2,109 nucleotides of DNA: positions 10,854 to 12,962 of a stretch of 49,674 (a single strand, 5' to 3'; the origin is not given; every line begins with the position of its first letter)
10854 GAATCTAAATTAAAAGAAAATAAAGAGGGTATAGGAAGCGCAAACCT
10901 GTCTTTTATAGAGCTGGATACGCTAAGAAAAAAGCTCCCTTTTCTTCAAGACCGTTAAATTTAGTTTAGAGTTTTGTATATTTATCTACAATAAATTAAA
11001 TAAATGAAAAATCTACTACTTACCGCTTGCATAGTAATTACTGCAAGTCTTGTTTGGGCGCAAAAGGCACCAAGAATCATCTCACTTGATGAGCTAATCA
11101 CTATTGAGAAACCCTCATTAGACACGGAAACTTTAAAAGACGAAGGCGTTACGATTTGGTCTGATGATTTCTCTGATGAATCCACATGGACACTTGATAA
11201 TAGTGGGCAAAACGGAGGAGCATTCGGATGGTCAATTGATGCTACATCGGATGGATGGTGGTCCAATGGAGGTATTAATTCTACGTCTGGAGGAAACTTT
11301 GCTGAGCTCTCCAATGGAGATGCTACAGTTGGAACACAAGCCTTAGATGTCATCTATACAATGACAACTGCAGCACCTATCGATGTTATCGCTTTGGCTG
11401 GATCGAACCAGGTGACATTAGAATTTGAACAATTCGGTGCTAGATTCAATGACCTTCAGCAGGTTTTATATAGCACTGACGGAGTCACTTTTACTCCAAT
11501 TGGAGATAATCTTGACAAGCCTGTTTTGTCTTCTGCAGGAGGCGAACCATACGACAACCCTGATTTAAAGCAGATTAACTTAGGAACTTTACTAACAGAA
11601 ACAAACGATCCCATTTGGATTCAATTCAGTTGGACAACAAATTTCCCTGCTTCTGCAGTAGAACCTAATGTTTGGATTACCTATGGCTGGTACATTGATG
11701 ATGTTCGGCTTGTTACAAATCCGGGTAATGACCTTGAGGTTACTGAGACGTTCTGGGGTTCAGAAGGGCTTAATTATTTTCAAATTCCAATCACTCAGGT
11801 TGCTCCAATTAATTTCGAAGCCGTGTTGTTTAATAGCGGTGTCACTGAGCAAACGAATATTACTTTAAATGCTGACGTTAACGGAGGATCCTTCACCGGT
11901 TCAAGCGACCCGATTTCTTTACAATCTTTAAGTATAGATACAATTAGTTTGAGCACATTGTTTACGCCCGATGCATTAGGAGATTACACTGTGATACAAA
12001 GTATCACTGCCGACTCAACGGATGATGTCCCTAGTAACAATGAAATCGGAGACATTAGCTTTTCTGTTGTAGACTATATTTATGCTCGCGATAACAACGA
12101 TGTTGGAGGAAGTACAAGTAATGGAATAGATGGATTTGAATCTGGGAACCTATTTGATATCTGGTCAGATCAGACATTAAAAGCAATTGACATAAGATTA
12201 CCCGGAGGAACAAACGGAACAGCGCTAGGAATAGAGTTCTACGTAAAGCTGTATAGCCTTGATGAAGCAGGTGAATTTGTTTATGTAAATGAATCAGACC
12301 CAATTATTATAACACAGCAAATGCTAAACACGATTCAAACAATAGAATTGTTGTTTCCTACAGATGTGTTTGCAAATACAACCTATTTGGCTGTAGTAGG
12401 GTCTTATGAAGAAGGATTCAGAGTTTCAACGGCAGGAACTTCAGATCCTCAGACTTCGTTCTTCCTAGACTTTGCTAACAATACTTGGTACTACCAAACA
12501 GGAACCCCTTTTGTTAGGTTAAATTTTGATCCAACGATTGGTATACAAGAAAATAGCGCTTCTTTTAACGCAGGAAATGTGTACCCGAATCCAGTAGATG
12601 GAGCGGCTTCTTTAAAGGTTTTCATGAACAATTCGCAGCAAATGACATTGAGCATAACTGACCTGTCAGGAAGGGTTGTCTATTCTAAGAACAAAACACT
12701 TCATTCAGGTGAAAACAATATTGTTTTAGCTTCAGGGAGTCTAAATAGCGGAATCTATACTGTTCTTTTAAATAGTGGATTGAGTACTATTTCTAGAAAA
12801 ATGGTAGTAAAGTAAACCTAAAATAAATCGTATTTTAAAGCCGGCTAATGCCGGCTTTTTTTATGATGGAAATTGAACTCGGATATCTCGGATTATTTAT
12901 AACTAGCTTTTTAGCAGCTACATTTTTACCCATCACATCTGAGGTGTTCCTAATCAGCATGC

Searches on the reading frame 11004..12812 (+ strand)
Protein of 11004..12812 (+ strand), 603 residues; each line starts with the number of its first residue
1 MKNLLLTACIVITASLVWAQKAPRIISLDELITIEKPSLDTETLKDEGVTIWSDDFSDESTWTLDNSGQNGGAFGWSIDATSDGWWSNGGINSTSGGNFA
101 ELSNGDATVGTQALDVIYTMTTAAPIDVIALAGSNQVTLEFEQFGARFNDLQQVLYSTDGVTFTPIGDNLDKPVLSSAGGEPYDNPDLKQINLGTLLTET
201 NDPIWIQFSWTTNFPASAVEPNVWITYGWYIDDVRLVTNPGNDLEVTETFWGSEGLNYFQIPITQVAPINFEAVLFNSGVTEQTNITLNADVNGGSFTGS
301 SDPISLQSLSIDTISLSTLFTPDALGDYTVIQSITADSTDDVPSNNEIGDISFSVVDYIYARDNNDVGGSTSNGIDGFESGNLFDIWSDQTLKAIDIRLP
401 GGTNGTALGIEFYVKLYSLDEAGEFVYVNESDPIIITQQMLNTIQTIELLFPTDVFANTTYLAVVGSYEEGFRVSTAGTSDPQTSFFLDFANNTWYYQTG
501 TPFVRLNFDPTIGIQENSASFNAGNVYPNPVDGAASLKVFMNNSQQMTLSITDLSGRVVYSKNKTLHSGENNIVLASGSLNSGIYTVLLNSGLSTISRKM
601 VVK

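Call 58: search_protein_families(library=pfam, proteins=[window:11004-12812:+], max_evalue=0.001)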
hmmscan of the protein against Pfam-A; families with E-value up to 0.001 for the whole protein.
window:11004-12812:+ (603 aa): 1 family
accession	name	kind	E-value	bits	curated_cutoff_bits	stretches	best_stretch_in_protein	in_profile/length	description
PF18962.6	Por_Secre_tail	-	1.2e-11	45.1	27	1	526-602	1-75/75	Secretion system C-terminal sorting domain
